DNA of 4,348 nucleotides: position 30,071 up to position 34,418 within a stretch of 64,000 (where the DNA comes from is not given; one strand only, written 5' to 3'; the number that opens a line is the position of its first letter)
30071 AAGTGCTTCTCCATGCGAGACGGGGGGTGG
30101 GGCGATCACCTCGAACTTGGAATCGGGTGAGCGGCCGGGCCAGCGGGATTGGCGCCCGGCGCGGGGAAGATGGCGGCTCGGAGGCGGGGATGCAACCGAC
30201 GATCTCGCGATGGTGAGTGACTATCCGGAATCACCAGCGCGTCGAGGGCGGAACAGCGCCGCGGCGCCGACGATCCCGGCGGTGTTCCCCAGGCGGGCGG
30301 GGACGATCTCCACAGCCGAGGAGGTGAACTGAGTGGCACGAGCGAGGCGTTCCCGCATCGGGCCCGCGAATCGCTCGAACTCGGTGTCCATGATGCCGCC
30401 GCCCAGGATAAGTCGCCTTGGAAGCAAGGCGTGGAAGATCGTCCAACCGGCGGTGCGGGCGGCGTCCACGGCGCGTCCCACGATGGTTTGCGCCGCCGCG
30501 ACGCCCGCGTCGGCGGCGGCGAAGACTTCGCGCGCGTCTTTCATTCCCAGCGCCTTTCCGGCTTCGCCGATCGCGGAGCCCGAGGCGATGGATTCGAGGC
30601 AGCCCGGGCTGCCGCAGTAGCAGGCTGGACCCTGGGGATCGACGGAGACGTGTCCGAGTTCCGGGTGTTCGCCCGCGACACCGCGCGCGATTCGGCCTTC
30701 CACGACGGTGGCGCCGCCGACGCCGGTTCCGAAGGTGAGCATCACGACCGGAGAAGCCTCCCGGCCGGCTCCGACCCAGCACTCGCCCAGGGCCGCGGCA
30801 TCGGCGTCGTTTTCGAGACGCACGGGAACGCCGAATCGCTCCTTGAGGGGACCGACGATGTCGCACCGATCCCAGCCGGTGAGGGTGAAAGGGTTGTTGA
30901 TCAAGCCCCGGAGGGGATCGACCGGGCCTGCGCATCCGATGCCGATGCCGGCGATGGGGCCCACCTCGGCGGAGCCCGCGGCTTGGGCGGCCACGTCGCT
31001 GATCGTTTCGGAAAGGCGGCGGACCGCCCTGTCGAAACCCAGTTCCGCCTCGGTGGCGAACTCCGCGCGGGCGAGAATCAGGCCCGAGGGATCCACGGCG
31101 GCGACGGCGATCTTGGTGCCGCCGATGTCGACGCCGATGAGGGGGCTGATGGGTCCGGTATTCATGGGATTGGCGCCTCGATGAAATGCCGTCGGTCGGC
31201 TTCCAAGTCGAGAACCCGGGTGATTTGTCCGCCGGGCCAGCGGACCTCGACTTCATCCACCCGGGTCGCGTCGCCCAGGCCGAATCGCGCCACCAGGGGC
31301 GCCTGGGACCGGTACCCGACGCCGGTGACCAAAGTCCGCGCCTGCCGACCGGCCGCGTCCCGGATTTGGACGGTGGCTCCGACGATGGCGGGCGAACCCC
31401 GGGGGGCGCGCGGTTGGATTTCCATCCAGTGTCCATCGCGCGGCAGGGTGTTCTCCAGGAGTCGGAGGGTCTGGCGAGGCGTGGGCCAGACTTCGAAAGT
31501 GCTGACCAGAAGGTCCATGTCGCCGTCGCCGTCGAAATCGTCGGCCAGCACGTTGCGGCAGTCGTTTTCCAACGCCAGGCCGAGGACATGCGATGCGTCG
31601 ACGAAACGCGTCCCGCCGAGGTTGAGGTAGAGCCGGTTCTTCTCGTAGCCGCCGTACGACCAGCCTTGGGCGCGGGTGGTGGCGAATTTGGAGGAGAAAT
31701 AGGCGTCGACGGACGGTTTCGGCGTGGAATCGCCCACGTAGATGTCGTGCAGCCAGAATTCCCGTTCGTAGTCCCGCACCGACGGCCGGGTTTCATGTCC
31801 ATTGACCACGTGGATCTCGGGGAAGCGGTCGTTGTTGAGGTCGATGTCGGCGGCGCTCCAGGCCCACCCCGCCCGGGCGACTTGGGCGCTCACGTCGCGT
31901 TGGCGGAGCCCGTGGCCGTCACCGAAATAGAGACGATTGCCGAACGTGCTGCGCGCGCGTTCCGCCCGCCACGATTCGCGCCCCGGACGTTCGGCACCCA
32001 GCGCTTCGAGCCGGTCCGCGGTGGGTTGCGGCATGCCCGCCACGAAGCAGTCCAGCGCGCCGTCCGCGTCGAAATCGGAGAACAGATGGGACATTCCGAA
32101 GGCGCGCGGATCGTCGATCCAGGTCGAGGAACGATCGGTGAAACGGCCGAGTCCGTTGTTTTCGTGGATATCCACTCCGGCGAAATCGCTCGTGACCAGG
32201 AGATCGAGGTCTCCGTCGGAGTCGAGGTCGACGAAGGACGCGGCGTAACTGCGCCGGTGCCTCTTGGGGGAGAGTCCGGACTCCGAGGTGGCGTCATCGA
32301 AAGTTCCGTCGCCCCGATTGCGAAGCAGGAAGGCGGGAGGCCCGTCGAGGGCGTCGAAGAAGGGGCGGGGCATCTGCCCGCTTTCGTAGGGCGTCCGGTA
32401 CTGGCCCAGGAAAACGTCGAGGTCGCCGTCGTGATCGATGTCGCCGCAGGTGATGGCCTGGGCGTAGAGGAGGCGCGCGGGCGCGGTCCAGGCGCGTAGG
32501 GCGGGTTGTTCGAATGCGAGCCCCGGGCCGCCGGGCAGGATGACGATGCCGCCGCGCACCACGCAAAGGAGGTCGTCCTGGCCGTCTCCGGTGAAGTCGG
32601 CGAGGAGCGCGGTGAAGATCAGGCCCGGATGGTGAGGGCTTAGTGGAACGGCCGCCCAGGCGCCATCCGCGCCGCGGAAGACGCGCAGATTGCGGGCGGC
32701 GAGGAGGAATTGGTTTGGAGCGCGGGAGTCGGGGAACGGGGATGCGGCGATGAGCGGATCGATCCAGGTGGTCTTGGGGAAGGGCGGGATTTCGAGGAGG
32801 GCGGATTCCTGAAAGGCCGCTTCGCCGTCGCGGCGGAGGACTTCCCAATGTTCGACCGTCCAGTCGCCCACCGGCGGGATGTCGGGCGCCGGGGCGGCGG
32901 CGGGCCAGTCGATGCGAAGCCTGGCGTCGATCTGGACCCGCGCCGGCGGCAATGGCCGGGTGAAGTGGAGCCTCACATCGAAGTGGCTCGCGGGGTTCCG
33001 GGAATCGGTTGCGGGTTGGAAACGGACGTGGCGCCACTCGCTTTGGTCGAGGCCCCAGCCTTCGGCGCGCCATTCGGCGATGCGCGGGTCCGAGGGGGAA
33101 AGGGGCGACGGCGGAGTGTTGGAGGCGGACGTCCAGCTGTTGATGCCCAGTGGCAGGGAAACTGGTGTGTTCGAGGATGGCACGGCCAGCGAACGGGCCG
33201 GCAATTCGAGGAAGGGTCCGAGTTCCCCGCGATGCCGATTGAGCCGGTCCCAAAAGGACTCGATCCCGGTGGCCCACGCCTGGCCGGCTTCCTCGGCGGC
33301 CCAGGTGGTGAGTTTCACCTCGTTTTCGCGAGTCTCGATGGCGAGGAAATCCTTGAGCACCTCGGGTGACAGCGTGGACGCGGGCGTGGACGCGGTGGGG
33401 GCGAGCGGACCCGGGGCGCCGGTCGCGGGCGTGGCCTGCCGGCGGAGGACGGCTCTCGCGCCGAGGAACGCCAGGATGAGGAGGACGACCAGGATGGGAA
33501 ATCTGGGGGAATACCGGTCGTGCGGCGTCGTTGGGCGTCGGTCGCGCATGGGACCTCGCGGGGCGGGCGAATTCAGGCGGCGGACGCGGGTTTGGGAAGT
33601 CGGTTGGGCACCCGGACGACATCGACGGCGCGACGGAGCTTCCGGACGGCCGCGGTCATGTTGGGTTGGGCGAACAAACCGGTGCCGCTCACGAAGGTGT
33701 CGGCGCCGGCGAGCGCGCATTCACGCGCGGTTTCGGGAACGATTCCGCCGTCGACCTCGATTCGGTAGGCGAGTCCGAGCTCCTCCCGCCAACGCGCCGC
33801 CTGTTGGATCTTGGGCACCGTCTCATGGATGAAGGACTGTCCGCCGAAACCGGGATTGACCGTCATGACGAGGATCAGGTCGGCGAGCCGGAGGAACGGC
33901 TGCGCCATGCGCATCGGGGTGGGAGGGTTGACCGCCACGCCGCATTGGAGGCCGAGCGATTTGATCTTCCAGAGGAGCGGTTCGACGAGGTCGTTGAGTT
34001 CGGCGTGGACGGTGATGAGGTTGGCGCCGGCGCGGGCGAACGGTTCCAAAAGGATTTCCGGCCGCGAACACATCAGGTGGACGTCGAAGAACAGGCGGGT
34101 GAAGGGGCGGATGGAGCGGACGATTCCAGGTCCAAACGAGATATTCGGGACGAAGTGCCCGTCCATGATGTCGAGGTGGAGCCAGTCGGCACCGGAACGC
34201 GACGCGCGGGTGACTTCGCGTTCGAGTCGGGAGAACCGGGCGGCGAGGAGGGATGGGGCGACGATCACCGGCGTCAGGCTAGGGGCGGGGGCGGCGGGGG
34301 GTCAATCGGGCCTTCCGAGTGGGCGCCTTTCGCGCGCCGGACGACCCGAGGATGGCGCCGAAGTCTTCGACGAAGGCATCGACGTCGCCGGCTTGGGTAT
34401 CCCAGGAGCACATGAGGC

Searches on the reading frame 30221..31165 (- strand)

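Call 11: search_protein_families(library=pfam, proteins=[window:30221-31165:-], max_evalue=0.001)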
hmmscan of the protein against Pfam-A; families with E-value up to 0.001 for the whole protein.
window:30221-31165:- (314 aa): 2 families
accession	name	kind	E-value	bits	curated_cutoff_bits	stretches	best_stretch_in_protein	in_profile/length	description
PF00480.26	ROK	-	6.6e-61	206.8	22.9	1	10-306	2-292/294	ROK family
PF01869.26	BcrAD_BadFG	-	0.00013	22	31.5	1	10-67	1-60/271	BadF/BadG/BcrA/BcrD ATPase family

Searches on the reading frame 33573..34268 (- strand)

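Call 11: search_protein_families(library=pfam, proteins=[window:33573-34268:-], max_evalue=0.001)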
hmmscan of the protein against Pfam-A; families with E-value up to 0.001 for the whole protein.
window:33573-34268:- (231 aa): 1 family
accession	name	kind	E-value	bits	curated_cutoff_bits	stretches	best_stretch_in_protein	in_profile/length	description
PF00834.25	Ribul_P_3_epim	-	7.7e-68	228.2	21.1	1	3-199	2-198/198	Ribulose-phosphate 3 epimerase family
